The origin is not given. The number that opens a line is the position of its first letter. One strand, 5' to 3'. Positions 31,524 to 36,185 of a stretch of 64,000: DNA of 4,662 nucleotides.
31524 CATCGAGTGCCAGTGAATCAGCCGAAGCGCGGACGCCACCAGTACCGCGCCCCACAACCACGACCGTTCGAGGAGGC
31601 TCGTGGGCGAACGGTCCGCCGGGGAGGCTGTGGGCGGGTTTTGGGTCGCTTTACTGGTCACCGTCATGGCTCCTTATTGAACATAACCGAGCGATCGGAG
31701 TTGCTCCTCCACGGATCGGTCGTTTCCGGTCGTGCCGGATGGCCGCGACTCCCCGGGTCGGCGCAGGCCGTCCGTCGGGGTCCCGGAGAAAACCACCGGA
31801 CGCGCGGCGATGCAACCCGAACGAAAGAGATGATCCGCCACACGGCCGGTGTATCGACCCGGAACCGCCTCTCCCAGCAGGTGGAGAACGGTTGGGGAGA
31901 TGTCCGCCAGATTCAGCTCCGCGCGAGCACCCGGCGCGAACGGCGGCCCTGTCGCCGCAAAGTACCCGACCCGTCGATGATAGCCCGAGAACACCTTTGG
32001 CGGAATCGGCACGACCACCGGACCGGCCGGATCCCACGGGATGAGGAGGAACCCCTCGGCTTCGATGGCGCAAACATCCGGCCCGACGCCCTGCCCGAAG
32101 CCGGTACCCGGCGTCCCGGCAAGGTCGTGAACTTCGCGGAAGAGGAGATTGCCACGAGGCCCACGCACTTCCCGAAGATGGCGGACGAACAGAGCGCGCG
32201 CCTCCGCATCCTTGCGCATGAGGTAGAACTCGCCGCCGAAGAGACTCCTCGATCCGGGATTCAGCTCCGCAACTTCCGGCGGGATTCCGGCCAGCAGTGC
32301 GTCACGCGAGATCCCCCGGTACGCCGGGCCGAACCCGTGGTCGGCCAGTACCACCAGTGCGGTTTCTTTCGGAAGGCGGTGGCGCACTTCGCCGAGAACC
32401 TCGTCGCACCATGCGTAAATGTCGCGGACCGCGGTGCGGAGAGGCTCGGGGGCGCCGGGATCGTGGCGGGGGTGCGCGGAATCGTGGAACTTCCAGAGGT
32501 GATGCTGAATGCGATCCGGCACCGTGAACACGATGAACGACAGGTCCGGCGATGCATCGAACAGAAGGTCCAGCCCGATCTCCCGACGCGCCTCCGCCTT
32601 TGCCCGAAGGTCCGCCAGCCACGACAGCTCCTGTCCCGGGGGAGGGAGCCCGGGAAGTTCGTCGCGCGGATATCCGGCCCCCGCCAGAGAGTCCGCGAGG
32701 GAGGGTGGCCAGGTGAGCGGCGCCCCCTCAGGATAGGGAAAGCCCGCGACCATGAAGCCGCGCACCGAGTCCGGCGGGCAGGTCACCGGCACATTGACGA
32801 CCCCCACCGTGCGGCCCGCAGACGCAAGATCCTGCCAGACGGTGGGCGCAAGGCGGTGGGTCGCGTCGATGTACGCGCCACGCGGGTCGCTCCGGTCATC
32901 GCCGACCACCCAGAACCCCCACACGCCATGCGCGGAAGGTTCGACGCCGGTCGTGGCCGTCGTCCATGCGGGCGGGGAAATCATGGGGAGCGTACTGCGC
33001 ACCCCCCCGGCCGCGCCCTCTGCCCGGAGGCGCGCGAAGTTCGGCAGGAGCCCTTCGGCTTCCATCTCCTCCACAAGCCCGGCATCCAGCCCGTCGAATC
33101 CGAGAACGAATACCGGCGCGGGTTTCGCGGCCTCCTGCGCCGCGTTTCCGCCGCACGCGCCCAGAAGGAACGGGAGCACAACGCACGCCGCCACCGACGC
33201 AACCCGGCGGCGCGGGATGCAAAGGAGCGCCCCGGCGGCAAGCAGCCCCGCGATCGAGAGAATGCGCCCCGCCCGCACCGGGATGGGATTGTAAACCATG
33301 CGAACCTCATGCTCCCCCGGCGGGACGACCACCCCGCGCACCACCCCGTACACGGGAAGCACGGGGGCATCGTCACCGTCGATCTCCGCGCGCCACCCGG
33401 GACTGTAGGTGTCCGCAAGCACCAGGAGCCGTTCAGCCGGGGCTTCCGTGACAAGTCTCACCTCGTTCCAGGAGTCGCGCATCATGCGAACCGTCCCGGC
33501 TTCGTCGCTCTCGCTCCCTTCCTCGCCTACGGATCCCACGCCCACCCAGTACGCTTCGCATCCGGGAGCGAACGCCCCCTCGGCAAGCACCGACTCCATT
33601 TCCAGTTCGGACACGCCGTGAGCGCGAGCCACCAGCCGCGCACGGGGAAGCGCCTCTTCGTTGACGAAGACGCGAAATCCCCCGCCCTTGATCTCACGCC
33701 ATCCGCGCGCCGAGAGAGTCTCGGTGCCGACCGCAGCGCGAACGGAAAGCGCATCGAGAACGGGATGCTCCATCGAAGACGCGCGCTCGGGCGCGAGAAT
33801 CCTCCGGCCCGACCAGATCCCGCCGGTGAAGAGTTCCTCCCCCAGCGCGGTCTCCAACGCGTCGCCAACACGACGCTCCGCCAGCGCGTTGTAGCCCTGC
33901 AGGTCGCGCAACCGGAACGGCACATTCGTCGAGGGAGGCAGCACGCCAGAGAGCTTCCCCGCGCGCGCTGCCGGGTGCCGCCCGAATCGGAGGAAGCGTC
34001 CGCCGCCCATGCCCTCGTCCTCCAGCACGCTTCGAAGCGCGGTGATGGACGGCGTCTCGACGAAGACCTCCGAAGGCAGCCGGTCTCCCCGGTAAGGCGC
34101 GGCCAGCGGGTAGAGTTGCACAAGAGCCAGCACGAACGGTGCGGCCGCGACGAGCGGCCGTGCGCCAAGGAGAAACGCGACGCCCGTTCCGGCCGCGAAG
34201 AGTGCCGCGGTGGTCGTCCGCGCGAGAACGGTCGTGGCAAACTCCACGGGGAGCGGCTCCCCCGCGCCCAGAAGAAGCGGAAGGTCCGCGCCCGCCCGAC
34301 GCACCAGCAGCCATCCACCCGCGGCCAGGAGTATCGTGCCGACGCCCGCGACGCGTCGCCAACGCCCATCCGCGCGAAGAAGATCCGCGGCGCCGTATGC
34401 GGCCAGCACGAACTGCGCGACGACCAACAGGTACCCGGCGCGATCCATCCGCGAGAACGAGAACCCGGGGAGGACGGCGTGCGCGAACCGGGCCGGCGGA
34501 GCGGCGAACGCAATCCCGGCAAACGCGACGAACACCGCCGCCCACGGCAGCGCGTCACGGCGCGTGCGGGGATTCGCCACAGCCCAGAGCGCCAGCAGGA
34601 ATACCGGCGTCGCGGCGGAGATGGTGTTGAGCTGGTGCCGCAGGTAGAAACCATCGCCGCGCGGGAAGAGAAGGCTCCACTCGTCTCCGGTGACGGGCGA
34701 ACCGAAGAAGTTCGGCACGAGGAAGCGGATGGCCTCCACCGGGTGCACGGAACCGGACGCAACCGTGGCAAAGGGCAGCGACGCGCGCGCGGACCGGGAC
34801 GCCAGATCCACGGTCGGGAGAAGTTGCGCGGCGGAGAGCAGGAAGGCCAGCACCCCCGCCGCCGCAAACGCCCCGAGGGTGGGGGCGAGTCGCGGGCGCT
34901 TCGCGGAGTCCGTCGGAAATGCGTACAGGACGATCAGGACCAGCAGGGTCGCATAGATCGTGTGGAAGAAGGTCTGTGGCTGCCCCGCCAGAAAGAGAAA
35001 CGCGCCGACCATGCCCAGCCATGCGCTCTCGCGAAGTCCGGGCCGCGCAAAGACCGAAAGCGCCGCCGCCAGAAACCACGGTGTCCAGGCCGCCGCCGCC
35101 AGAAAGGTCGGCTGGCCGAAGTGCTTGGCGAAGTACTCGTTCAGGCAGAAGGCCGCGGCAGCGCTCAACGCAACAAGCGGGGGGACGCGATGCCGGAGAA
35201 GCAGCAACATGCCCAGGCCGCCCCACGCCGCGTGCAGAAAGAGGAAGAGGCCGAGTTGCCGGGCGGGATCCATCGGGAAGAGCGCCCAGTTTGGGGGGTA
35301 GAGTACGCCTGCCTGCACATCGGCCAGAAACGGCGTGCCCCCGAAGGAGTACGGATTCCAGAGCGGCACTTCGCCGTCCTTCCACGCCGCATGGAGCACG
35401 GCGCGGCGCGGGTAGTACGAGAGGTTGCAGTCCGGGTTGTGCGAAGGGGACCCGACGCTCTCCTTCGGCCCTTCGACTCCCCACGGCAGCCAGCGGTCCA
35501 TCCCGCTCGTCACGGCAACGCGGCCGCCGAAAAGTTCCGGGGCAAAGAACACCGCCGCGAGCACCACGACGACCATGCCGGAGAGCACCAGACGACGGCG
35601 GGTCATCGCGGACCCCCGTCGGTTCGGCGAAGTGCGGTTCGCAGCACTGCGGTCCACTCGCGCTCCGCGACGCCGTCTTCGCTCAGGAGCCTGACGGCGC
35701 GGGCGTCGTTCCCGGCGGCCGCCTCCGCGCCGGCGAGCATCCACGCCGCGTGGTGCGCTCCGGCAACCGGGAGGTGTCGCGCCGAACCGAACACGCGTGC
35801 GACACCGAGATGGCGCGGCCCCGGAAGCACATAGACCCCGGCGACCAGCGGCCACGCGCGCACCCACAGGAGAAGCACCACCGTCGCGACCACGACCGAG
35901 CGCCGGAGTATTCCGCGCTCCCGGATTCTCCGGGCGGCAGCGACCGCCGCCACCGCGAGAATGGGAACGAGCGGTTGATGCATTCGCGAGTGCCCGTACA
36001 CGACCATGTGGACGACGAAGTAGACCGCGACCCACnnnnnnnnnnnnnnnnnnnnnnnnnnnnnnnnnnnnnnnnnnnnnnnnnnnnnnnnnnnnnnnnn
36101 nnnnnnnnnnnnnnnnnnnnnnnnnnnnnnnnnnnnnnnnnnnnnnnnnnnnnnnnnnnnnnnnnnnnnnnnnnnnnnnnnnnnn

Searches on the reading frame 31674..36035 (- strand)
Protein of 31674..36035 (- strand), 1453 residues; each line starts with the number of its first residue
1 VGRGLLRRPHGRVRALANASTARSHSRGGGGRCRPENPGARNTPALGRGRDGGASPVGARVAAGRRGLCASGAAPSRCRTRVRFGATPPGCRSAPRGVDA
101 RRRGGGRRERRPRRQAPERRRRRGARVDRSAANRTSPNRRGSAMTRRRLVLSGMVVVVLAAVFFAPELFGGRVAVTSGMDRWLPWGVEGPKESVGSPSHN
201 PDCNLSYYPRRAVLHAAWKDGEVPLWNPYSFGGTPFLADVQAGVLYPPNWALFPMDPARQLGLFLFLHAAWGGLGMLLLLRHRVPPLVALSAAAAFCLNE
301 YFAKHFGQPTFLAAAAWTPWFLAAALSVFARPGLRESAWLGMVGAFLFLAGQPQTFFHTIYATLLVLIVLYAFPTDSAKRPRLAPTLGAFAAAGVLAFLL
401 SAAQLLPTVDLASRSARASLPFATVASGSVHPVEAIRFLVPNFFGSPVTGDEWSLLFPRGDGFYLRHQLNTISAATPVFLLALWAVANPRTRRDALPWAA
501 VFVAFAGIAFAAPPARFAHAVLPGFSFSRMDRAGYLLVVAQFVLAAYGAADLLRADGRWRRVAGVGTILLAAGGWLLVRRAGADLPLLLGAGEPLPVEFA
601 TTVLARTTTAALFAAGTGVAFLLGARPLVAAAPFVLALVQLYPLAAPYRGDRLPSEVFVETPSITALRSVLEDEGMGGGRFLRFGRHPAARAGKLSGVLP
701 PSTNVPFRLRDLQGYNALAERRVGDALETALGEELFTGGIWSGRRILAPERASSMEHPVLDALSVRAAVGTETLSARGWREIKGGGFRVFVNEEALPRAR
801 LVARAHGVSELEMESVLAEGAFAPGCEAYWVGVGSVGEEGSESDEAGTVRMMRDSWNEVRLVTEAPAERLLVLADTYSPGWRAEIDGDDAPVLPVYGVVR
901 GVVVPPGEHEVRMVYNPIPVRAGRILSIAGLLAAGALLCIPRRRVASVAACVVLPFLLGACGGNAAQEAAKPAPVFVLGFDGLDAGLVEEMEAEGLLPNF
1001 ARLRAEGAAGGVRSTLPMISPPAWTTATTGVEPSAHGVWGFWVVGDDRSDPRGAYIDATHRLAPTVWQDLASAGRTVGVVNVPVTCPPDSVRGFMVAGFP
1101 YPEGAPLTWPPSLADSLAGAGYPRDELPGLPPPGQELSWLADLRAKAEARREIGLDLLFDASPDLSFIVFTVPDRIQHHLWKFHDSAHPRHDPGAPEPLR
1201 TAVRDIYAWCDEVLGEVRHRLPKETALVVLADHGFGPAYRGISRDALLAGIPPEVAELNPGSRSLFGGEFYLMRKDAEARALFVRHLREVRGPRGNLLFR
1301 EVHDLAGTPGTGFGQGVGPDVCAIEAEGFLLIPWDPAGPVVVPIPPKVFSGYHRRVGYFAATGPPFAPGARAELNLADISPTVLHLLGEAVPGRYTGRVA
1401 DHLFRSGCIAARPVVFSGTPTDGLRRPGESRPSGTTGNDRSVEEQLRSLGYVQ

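Call 9: search_protein_families(library=pfam, proteins=[window:31674-36035:-], max_evalue=0.001)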
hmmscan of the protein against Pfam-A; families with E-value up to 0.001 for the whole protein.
window:31674-36035:- (1453 aa): 2 families
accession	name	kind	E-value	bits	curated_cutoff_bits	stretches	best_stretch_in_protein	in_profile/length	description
PF01663.27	Phosphodiest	-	9.4e-28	98.2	23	1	975-1246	1-234/342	Type I phosphodiesterase / nucleotide pyrophosphatase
PF09586.16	YfhO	-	8.3e-08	31.5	28.5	1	857-927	764-835/835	Bacterial membrane protein YfhO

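Call 72: search_protein_families(library=pfam, proteins=[window:31674-35606:-], max_evalue=1)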
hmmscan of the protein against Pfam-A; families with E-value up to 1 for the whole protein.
window:31674-35606:- (1310 aa): 2 families
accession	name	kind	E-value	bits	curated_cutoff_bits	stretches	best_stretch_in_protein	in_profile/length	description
PF01663.27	Phosphodiest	-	7.9e-28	98.5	23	1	832-1103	1-234/342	Type I phosphodiesterase / nucleotide pyrophosphatase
PF09586.16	YfhO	-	7.2e-08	31.7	28.5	1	714-784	764-835/835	Bacterial membrane protein YfhO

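Call 76: search_protein_families(library=ncbifam, proteins=[window:31674-35606:-], max_evalue=0.1)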
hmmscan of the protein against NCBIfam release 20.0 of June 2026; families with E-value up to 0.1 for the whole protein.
window:31674-35606:- (1310 aa): 3 families
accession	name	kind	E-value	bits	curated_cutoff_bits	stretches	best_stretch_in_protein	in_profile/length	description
TIGR02335.1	hydr_PhnA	equivalog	1.6e-09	37.4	407.55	1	828-938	11-120/408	phosphonoacetate hydrolase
NF047590.1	GlcsyltransPgfM2Strep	equivalog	0.0005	18.3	1500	1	729-790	811-872/884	glycosyltransferase PgfM2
NF047589.1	GlcsyltransPgfM1Strep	equivalog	0.059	11.3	1400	1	733-789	889-945/955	glycosyltransferase PgfM1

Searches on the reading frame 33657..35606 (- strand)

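Call 92: search_protein_families(library=pfam, proteins=[window:33657-35606:-], max_evalue=1)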
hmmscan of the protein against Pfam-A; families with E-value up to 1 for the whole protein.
window:33657-35606:- (650 aa): 1 family
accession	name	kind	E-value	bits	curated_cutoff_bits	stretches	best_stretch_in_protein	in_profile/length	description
PF11877.13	DUF3397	-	0.56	10.9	25.9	0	323-397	28-102/112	Protein of unknown function (DUF3397)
